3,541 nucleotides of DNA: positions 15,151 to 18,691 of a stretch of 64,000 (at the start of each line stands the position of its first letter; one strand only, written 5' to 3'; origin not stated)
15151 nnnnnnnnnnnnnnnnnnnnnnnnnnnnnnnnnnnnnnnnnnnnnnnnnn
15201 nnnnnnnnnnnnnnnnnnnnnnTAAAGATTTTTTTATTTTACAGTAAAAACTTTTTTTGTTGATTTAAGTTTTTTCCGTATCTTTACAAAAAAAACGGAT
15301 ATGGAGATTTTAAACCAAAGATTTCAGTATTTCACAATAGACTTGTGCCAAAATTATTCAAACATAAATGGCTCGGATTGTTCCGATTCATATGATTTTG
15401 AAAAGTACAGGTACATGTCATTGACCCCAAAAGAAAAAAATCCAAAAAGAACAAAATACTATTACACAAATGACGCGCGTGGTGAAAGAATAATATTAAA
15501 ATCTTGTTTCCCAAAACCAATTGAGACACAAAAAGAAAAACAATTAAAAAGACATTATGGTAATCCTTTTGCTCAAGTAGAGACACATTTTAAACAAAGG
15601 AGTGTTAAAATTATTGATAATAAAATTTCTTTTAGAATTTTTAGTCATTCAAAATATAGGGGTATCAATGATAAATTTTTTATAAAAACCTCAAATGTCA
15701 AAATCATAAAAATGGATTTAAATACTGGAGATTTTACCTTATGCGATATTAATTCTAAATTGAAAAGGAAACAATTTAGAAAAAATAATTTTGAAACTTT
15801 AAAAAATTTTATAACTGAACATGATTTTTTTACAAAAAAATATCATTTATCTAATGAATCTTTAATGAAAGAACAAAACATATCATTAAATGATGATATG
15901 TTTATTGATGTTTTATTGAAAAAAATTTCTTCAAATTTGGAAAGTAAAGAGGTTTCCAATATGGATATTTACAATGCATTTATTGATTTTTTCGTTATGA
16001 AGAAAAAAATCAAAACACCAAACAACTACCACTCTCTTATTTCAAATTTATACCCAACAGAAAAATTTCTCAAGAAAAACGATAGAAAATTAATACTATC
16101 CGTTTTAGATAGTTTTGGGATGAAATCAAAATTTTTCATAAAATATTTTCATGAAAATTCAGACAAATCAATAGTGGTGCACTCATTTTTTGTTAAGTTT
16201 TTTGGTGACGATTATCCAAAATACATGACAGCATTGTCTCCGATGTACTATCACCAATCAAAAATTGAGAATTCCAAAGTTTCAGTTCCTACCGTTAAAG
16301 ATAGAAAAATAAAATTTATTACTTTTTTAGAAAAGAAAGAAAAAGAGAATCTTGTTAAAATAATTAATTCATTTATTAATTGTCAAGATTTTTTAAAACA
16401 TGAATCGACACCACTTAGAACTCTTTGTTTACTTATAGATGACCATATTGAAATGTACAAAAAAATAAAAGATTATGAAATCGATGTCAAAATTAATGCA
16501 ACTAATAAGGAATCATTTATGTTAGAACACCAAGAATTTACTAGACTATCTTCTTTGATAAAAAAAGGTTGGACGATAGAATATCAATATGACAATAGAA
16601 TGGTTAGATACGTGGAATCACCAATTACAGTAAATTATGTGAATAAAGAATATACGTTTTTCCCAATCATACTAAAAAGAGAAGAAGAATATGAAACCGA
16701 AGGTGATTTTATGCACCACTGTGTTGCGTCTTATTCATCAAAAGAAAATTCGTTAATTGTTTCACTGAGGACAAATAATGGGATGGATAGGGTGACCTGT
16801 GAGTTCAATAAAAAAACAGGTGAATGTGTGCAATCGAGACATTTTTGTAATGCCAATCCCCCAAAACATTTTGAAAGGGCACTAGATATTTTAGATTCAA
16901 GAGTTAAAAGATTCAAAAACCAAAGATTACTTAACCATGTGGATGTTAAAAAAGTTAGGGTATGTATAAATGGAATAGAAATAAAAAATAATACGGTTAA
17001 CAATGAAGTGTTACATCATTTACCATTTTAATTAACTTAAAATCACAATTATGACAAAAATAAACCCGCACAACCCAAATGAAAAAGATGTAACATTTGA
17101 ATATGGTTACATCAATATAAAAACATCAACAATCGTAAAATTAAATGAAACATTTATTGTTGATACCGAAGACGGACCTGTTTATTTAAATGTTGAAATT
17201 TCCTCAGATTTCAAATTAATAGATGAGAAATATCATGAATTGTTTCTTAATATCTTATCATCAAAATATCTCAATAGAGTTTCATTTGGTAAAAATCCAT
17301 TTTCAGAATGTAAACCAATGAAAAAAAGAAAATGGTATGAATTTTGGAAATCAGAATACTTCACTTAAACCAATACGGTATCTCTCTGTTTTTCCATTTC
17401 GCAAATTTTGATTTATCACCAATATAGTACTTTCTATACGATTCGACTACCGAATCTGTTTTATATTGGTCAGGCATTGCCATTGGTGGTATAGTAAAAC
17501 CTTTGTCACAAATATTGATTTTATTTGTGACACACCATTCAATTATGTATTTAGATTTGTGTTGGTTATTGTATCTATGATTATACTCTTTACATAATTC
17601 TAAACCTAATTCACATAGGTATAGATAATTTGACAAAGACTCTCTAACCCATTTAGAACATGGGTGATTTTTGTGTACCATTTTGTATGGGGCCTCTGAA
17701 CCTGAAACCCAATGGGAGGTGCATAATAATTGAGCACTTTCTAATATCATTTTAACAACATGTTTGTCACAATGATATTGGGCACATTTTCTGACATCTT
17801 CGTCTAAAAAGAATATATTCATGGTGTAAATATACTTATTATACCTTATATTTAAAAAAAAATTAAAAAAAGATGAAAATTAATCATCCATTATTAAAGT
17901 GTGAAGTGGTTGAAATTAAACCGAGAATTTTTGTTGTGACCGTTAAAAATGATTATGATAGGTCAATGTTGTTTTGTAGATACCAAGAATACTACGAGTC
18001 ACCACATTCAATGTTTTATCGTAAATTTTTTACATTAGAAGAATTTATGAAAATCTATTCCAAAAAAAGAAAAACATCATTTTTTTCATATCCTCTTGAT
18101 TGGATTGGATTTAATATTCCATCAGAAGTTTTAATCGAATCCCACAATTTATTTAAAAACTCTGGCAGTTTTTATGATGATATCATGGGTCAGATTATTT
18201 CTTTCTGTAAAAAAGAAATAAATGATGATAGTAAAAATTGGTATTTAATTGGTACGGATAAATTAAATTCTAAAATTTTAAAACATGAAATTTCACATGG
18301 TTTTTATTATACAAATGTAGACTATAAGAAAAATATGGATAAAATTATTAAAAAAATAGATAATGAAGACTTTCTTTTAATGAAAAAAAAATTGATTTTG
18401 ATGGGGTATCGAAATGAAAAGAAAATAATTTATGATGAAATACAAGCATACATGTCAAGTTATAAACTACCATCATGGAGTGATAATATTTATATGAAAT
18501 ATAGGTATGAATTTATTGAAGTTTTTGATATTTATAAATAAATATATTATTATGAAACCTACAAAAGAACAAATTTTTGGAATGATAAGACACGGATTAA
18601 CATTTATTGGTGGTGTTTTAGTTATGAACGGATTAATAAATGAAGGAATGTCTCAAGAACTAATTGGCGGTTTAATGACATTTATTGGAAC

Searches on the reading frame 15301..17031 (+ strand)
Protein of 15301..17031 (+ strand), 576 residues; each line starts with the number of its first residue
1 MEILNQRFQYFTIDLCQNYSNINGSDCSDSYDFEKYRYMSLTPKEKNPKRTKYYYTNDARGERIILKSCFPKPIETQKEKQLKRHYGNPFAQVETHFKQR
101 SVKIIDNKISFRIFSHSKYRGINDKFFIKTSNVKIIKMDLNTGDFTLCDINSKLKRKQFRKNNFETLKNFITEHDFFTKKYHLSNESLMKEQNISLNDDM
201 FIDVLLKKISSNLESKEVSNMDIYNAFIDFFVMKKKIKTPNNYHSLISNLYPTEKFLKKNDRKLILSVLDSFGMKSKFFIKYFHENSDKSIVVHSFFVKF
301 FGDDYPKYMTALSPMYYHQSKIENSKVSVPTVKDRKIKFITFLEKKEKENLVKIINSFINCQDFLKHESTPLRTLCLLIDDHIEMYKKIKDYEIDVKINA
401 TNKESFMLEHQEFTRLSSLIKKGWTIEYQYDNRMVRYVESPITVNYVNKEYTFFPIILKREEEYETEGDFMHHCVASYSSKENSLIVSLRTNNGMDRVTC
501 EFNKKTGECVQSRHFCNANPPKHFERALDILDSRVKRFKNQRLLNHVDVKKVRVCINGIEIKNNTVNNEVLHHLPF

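Call 7: search_protein_families(library=pfam, proteins=[window:15301-17031:+], max_evalue=0.01)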
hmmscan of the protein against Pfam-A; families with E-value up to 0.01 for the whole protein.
window:15301-17031:+ (576 aa): 1 family
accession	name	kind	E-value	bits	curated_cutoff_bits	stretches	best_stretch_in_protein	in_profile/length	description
PF14284.11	PcfJ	-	5.4e-12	46.2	25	1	381-523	4-142/147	PcfJ-like protein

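Call 8: find_related_loci(query=window:15301-17031:+, collection=viral_contigs, flank=6000)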
Query window:15301-17031:+ (576 aa) in viral_contigs; peptide patterns used: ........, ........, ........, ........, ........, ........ (x = any residue, [..] = any of these).
19 stretches matched a pattern; 14 encode a relative of the query (tblastn E <= 1e-3); 14 distinct loci.
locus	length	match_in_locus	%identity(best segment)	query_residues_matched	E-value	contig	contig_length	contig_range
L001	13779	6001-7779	42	1-561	3e-138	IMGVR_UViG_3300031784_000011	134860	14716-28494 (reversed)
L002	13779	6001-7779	42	1-561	3e-138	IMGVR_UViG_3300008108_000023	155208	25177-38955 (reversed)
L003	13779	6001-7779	42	1-561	3e-138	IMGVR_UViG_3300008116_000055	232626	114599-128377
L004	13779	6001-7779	42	1-561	3e-138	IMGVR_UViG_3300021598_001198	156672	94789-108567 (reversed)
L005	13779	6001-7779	42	1-561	3e-138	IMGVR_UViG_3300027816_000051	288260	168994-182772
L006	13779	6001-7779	42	1-561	3e-138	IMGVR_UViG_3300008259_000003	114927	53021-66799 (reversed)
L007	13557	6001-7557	44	54-565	3e-133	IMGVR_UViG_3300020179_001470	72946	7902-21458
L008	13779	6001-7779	42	1-561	3e-138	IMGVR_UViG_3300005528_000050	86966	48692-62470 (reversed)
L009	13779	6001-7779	42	1-561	3e-138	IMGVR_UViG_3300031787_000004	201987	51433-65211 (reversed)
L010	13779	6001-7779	42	1-561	3e-138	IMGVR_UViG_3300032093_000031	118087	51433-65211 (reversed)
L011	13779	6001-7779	42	1-561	3e-138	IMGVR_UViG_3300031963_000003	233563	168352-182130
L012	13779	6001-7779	42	1-561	3e-138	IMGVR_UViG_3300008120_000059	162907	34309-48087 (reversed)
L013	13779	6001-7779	42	1-561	3e-138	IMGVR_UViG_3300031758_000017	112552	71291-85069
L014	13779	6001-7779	42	1-561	3e-138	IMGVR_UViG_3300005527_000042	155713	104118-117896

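Call 24: search_protein_families(library=phrogs, proteins=[window:15301-17031:+], max_evalue=0.001)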
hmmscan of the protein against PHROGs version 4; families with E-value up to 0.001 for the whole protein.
window:15301-17031:+ (576 aa): 0 families

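Call 87: search_protein_families(library=ncbifam, proteins=[window:15301-17031:+], max_evalue=0.01)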
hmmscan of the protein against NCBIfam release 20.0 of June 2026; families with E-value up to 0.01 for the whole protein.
window:15301-17031:+ (576 aa): 0 families

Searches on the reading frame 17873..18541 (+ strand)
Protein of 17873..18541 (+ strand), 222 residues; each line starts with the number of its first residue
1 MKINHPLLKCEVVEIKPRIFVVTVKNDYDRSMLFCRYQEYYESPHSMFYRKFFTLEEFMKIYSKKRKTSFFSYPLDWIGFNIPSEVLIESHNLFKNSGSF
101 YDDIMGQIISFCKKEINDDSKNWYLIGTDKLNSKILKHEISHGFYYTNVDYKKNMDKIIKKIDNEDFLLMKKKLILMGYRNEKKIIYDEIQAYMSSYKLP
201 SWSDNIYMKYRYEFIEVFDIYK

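Call 7: search_protein_families(library=pfam, proteins=[window:17873-18541:+], max_evalue=0.01)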
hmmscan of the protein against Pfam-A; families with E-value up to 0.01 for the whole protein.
window:17873-18541:+ (222 aa): 2 families
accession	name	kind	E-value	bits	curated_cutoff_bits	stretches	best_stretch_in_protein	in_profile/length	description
PF01431.27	Peptidase_M13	-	0.0052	16.9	24.5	1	134-175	38-81/205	Peptidase family M13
PF16902.11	FokI_D3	-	0.0059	16.9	29.2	0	161-199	4-43/69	FokI, D3 domain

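Call 24: search_protein_families(library=phrogs, proteins=[window:17873-18541:+], max_evalue=0.001)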
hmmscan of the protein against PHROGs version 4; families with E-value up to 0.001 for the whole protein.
window:17873-18541:+ (222 aa): 0 families
